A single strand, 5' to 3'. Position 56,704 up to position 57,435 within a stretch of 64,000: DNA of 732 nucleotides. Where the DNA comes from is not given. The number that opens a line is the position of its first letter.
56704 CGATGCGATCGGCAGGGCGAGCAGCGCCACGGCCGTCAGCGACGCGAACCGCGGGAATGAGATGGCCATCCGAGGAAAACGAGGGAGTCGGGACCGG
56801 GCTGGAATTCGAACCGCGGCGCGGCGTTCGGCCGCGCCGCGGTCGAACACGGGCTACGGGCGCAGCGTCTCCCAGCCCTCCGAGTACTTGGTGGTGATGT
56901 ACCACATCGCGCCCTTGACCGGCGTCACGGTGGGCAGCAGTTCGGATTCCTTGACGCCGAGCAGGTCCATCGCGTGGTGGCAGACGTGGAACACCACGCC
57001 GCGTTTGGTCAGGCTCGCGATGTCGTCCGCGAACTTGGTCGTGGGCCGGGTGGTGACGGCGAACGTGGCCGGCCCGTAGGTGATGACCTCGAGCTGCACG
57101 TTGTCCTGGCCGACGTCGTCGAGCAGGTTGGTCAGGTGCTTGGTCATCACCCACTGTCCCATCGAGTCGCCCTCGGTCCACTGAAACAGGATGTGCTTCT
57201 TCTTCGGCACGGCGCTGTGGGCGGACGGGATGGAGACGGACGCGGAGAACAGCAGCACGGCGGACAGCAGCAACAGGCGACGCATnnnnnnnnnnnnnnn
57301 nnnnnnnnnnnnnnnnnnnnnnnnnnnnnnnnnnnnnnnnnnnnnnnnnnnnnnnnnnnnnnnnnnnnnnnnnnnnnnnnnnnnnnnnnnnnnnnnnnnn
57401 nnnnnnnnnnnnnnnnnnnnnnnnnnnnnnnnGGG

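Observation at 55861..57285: TsdA-like diheme cytochrome c next to a signal-peptide-bearing DsrE-like protein: possible periplasmic sulfur-oxidation mini-module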

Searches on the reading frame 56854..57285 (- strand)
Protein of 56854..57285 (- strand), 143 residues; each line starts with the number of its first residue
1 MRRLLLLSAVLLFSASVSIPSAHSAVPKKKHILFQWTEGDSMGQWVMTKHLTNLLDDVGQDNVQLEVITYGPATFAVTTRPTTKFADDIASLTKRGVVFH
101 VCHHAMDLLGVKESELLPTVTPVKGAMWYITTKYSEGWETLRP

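Call 6: search_solved_structures(query=window:56854-57285:-, max_evalue=10, show_alignments=2)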
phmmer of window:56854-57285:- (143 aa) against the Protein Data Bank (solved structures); distinct sequences matched with E-value up to 10: 6.
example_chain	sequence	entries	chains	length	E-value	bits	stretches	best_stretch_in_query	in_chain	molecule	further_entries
1l1s_A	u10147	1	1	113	1.1e-08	38.2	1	32-143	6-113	hypothetical protein MTH1491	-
8uja_A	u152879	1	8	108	0.0057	19.6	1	50-139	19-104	T33-fn10: engineered DrsE like sulfur reductase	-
2pd2_A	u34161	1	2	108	0.012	18.6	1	49-139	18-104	Hypothetical protein ST0148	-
3pnx_A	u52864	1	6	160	0.15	15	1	82-121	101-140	Putative sulfurtransferase dsrE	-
6ptj_E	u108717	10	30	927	0.46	13.4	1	8-63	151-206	DNA polymerase alpha-binding protein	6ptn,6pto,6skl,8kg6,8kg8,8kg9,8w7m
7pmk_F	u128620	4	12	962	0.49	13.4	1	8-63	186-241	DNA polymerase alpha-binding protein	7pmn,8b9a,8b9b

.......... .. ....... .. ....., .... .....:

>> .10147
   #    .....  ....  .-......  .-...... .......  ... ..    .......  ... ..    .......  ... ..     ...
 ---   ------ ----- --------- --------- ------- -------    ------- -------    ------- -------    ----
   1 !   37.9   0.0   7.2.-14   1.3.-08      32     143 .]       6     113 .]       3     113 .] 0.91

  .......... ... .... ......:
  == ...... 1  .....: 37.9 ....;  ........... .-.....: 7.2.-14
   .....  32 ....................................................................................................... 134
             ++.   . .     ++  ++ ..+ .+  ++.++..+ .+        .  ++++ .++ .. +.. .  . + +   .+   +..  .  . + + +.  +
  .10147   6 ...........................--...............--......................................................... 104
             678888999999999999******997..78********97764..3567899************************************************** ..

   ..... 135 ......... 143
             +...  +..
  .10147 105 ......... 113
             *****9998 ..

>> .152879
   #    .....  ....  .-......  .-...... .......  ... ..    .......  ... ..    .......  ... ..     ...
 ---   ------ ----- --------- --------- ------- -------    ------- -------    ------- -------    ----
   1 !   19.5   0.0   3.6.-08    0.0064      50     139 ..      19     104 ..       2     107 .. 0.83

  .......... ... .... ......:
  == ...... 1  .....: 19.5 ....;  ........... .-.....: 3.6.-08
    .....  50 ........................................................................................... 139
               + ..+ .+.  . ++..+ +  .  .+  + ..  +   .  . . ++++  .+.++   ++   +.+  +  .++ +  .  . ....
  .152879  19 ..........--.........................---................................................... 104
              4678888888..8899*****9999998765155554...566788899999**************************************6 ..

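Call 7: find_homologous_proteins(query=window:56854-57285:-, max_evalue=0.001)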
Query window:56854-57285:- (143 aa): 84 proteins with E <= 0.001 among 114 candidates.
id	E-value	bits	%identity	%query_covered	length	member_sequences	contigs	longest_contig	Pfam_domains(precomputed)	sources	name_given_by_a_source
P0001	4.6e-81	287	90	100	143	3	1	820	-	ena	-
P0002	4.7e-72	258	79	100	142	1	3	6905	PF13686.12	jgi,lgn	jgi:hypothetical protein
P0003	3.1e-71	255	80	100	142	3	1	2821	PF02635.21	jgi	jgi:intracellular sulfur oxidation DsrE/DsrF family protein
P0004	2.7e-69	249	76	100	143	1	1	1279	PF02635.21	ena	-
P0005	6.6e-69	248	78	100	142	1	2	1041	PF02635.21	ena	-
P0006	1.3e-68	247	82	81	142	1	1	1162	PF02635.21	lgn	-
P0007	9.6e-68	244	81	81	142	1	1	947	PF02635.21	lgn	-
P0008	2.5e-67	243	76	100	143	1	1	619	-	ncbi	-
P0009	4.9e-67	242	78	100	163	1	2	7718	-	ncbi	-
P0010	2.2e-66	240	83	87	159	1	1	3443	PF02635.21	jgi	jgi:intracellular sulfur oxidation DsrE/DsrF family protein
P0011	2.3e-66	240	75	100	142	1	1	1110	PF02635.21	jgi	jgi:uncharacterized protein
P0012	6.5e-65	235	75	100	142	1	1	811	PF02635.21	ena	-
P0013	4.4e-64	232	79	81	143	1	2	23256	PF02635.21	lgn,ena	-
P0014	1.4e-63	231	73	100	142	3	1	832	PF02635.21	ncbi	-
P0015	5.3e-63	229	74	100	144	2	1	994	-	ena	-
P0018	1.2e-60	221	77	81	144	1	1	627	PF02635.21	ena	-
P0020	1.6e-59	217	69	100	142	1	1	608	PF02635.21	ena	-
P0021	1.9e-59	217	70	99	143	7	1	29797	PF02635.21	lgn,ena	-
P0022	4.4e-59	216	80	78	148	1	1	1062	PF02635.21,PF13686.12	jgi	jgi:uncharacterized protein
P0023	5.7e-59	216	70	100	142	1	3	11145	PF02635.21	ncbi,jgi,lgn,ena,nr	ncbi:MAG TPA: DsrE family protein [Gemmatimonadales bacterium]|nr:DsrE family protein [Gemmatimonada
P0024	8.1e-59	215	71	93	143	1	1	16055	PF02635.21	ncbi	ncbi:MAG: DsrE family protein [Candidatus Eiseniibacteriota bacterium]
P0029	4.9e-58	213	72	89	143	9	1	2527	PF02635.21,PF13686.12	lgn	-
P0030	5.3e-58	213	73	89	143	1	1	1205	PF02635.21,PF13686.12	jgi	jgi:intracellular sulfur oxidation DsrE/DsrF family protein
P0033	1.3e-57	211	69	100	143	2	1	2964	PF02635.21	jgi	jgi:intracellular sulfur oxidation DsrE/DsrF family protein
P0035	1.5e-57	211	67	100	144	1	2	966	PF02635.21,PF13686.12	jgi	jgi:intracellular sulfur oxidation DsrE/DsrF family protein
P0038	2.7e-57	210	74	84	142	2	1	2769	PF02635.21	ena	-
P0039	2.9e-57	210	69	100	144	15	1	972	PF02635.21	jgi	-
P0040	3.4e-57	210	69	100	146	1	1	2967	PF02635.21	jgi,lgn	jgi:intracellular sulfur oxidation DsrE/DsrF family protein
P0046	5.5e-57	209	66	100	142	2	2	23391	PF02635.21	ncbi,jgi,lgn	-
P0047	5.8e-57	209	65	100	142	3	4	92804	PF02635.21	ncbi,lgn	-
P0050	1.2e-56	208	68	99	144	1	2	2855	PF02635.21,PF13686.12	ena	-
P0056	4.1e-56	206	73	81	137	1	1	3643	PF02635.21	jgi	jgi:intracellular sulfur oxidation DsrE/DsrF family protein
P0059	1.0e-55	205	68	100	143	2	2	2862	PF02635.21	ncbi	-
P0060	1.0e-55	205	79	78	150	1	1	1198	PF02635.21,PF13686.12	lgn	-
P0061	1.2e-55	205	69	100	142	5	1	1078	PF02635.21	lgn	-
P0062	1.6e-55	205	67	100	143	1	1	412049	PF02635.21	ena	-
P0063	4.0e-55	203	80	78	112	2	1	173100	PF02635.21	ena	-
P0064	5.8e-55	203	66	100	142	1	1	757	PF02635.21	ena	-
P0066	7.2e-55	202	69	93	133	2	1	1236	PF02635.21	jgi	jgi:intracellular sulfur oxidation DsrE/DsrF family protein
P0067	3.1e-54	200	65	100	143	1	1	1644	PF02635.21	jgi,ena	-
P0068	3.1e-54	200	65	99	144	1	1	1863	PF02635.21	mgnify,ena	mgnify:CR=1 FL=1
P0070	1.5e-53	198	71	89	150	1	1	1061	PF02635.21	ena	-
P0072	3.0e-52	194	72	86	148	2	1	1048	PF02635.21,PF13686.12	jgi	jgi:intracellular sulfur oxidation DsrE/DsrF family protein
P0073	4.6e-52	193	64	100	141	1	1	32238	PF02635.21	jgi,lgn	jgi:intracellular sulfur oxidation DsrE/DsrF family protein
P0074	1.1e-51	192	73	78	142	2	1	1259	PF02635.21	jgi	-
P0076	1.2e-50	189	64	94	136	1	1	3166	PF02635.21,PF13686.12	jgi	jgi:intracellular sulfur oxidation DsrE/DsrF family protein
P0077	3.5e-49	184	62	100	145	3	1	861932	-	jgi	jgi:intracellular sulfur oxidation DsrE/DsrF family protein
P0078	2.1e-48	181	64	84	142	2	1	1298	PF02635.21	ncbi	-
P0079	1.2e-47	179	58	100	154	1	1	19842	PF02635.21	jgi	jgi:intracellular sulfur oxidation DsrE/DsrF family protein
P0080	5.6e-46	174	63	87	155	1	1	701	PF02635.21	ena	-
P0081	5.7e-46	174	56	100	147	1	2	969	PF02635.21,PF13686.12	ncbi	-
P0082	1.3e-45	172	83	68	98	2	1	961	PF02635.21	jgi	jgi:intracellular sulfur oxidation DsrE/DsrF family protein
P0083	3.1e-44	168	70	79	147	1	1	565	PF02635.21,PF13686.12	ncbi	-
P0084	1.0e-41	160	54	100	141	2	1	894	PF02635.21,PF13686.12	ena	-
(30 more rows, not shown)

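Call 8: find_encoding_contigs(protein=P0077, flank=6000, max_places=2)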
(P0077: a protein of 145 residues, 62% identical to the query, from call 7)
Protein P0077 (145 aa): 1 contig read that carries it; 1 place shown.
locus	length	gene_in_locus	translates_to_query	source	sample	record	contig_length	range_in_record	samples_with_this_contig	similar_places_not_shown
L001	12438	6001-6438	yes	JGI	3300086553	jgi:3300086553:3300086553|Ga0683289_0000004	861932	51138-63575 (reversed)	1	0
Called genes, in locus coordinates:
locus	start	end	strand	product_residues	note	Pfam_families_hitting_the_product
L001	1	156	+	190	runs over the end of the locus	PF00085:Thioredoxin (weak), PF00578:AhpC-TSA, PF08534:Redoxin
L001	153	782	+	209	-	PF00578:AhpC-TSA, PF08534:Redoxin, PF13098:Thioredoxin_2 (weak)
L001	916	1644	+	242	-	PF03544:TonB_C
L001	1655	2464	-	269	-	PF03976:PPK2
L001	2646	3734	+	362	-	PF00561:Abhydrolase_1, PF12146:Hydrolase_4 (weak), PF12697:Abhydrolase_6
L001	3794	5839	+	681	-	PF05649:Peptidase_M13_N, PF01431:Peptidase_M13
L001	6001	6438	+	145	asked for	-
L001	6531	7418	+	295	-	PF21342:SoxA-TsdA_cyt-c, PF00034:Cytochrom_C, PF13442:Cytochrome_CBB3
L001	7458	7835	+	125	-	PF07883:Cupin_2, PF02311:AraC_binding (weak)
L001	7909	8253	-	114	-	PF01042:Ribonuc_L-PSP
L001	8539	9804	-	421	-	-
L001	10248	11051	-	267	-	PF00481:PP2C, PF13672:PP2C_2, PF07228:SpoIIE (weak)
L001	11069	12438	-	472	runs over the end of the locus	PF13487:HD_5, PF01966:HD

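Call 9: find_encoding_contigs(protein=P0062, flank=6000, max_places=2)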
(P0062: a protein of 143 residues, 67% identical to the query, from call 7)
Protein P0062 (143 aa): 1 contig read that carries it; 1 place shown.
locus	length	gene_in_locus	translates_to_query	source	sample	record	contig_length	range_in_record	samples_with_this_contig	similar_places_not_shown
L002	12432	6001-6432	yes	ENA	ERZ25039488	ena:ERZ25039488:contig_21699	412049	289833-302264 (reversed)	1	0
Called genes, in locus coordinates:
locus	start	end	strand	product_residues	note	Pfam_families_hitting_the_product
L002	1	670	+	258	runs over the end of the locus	PF07715:Plug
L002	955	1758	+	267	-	PF00593:TonB_dep_Rec_b-barrel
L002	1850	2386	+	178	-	-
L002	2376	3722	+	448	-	PF00324:AA_permease, PF13520:AA_permease_2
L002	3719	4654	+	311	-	PF01887:SAM_HAT_N, PF20257:SAM_HAT_C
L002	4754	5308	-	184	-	-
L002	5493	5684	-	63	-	-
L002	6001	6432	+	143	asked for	PF02635:DsrE (weak)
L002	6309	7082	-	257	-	-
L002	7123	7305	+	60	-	-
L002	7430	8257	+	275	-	-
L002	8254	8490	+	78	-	PF12728:HTH_17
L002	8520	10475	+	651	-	PF01734:Patatin (faint)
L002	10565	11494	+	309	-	PF08668:HDOD, PF01966:HD (weak)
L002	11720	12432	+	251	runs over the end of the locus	-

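Call 10: find_encoding_contigs(protein=P0024, flank=6000, max_places=2)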
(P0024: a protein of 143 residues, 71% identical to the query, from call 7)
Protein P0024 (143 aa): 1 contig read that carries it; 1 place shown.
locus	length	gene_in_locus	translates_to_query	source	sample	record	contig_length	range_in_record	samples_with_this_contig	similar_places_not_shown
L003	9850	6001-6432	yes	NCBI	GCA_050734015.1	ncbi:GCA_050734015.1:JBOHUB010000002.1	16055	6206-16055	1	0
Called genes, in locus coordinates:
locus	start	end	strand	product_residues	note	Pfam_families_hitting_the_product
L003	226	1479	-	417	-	PF00083:Sugar_tr, PF07690:MFS_1, PF12832:MFS_1_like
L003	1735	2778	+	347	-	PF08668:HDOD, PF01966:HD (faint)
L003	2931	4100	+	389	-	PF11138:DUF2911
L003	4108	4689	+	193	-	PF00578:AhpC-TSA, PF08534:Redoxin (weak)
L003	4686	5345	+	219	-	PF00578:AhpC-TSA, PF08534:Redoxin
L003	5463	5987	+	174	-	-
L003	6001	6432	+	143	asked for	PF02635:DsrE (weak)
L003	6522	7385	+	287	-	PF21342:SoxA-TsdA_cyt-c, PF00034:Cytochrom_C, PF13442:Cytochrome_CBB3 (weak)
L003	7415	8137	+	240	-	PF20772:TACO1_YebC_N, PF01709:Transcrip_reg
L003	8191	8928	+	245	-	PF06764:DUF1223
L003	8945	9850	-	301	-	PF00174:Oxidored_molyb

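Call 18: find_related_loci(query=A1, collection=genome_contigs, flank=6000)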
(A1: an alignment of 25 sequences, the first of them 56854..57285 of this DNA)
Query A1 (143 aa) in genome_contigs; peptide patterns used: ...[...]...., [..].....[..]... (x = any residue, [..] = any of these).
12 stretches matched a pattern; 7 encode a relative of the query (tblastn E <= 1e-3); 7 distinct loci.
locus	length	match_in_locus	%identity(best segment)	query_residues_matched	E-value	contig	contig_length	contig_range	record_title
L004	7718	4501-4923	78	1-143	6e-69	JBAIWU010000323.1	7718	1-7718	MAG: Candidatus Eisenbacteria bacterium isolate bin_129 c_000023469170, whole genome shotgun sequence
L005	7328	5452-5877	70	1-143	6e-65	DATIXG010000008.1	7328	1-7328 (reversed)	MAG TPA_asm: Gemmatimonadales bacterium isolate SMAG_U15243 k141_3178402, whole genome shotgun sequence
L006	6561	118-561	69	1-143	2e-63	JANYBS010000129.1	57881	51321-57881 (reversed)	MAG: Candidatus Eisenbacteria bacterium isolate GL140_6_metabat_35 GL140_6_k141_890282, whole genome shotgun sequence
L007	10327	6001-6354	73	27-143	2e-58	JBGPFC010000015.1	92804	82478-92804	MAG: Candidatus Eisenbacteria bacterium isolate OBJ_0618_7090110_76 k141_5525890_length_92804_cov_22.1401, whole genome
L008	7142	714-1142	67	1-143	7e-57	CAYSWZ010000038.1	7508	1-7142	MAG TPA_asm: uncultured bacterium isolate binchicken_co279_112 genome assembly, contig: k141_3471513, whole genome shotg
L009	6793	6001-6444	64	1-143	2e-55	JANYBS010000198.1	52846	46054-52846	MAG: Candidatus Eisenbacteria bacterium isolate GL140_6_metabat_35 GL140_6_k141_1958081, whole genome shotgun sequence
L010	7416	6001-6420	66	1-141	2e-53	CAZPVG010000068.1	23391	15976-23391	MAG TPA_asm: uncultured bacterium isolate SRP214966_co3_380 genome assembly, contig: NODE_2744_length_23391_cov_10.85143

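Call 30: predict_structure(alignment_id=A1)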
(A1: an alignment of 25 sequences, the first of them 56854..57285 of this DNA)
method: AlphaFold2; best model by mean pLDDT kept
length: 143 residues; sequences in the alignment: 25
mean_pLDDT: 89.8   pTM: 0.77
mean pLDDT of the five models: 89.8, 89.7, 88.7, 88.5, 88.1
residues with pLDDT >= 90: 113; 70-90: 3; 50-70: 26; < 50: 1
segments of 3 or more residues with pLDDT < 50: none
pLDDT, mean of each block of 10 residues (from residue 1): 63 59 64 97 97 96 97 98 97 98 98 98 97 98 89
secondary structure, 60 per line:
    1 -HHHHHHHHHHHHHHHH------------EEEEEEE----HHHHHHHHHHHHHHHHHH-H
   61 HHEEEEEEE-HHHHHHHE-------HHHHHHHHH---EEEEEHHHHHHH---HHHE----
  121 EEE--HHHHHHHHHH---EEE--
elements in order: H2-17 E30-36 H41-58 E63-69 H71-77 H86-94 E98-102 H103-109 E121-123 H126-135 E139-141

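Call 33: fold_search(model_id=the predicted structure, library=pdb)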
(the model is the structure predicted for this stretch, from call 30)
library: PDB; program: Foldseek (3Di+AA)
matches with E <= 10: 1294; with E <= 0.001: 11
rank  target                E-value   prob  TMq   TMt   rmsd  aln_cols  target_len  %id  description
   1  1l1s                  1.4e-09  1.00  0.74  0.94   1.2       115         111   24  Structure of Protein of Unknown Function MTH1491 from Methanobacterium thermoautotrophicum (released 2002-05-29)
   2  2pd2_A                8.2e-08  1.00  0.68  0.89   2.3       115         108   20  Crystal structure of (ST0148) conserved hypothetical from Sulfolobus Tokodaii Strain7 (released 2007-10-02)
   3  8uja_A                1.3e-07  1.00  0.70  0.91   1.7       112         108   23  T33-fn10 - Designed Tetrahedral Protein Cage Using Fragment-based Hydrogen Bond Networks (released 2024-03-06)
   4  2qs7_A                6.8e-06  1.00  0.56  0.58   7.3       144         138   13  CRYSTAL STRUCTURE OF a putative oxidoreductase of the DsrE/DsrF-like family (SSO1126) FROM SULFOLOBUS SOLFATARICUS P2  (released 2007-08-21)
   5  3mc3                  2.6e-05  1.00  0.63  0.74   3.4       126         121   17  Crystal structure of DsrE/DsrF-like family protein (NP_342589.1) from SULFOLOBUS SOLFATARICUS at 1.49 A resolution (released 2010-05-19)
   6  1jx7_A                3.2e-05  1.00  0.65  0.78   3.0       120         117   15  Crystal structure of ychN protein from E.coli (released 2002-09-07)
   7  3pnx_A                3.2e-05  1.00  0.62  0.56   4.1       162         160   12  Crystal structure of a putative sulfurtransferase dsrE (Swol_2425) from Syntrophomonas wolfei str. Goettingen at 1.92  (released 2010-12-15)
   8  3pnx_B                6.8e-05  1.00  0.58  0.53   4.4       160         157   12  Crystal structure of a putative sulfurtransferase dsrE (Swol_2425) from Syntrophomonas wolfei str. Goettingen at 1.92  (released 2010-12-15)
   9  2hy5_B                3.0e-04  1.00  0.64  0.68   2.8       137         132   12  Crystal structure of DsrEFH (released 2006-09-19)
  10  4aun_H                5.3e-04  0.97  0.30  0.09   8.5       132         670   12  Crystal structure, recombinant expression and mutagenesis studies of the bifunctional catalase-phenol oxidase from Scy (released 2013-02-27)
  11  2hy5_A                7.7e-04  1.00  0.56  0.61   4.8       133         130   13  Crystal structure of DsrEFH (released 2006-09-19)
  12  4aue_A                1.2e-03  0.92  0.29  0.10   8.4       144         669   12  Crystal structure, recombinant expression and mutagenesis studies of the bifunctional catalase-phenol oxidase from Scy (released 2013-02-27)
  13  4aue_D                1.3e-03  0.92  0.29  0.10   9.1       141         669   13  Crystal structure, recombinant expression and mutagenesis studies of the bifunctional catalase-phenol oxidase from Scy (released 2013-02-27)
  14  2hy5_C                1.4e-03  1.00  0.45  0.60   4.4       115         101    9  Crystal structure of DsrEFH (released 2006-09-19)
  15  4aum_C                1.6e-03  0.93  0.29  0.09   8.5       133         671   12  Crystal structure, recombinant expression and mutagenesis studies of the bifunctional catalase-phenol oxidase from Scy (released 2013-02-27)
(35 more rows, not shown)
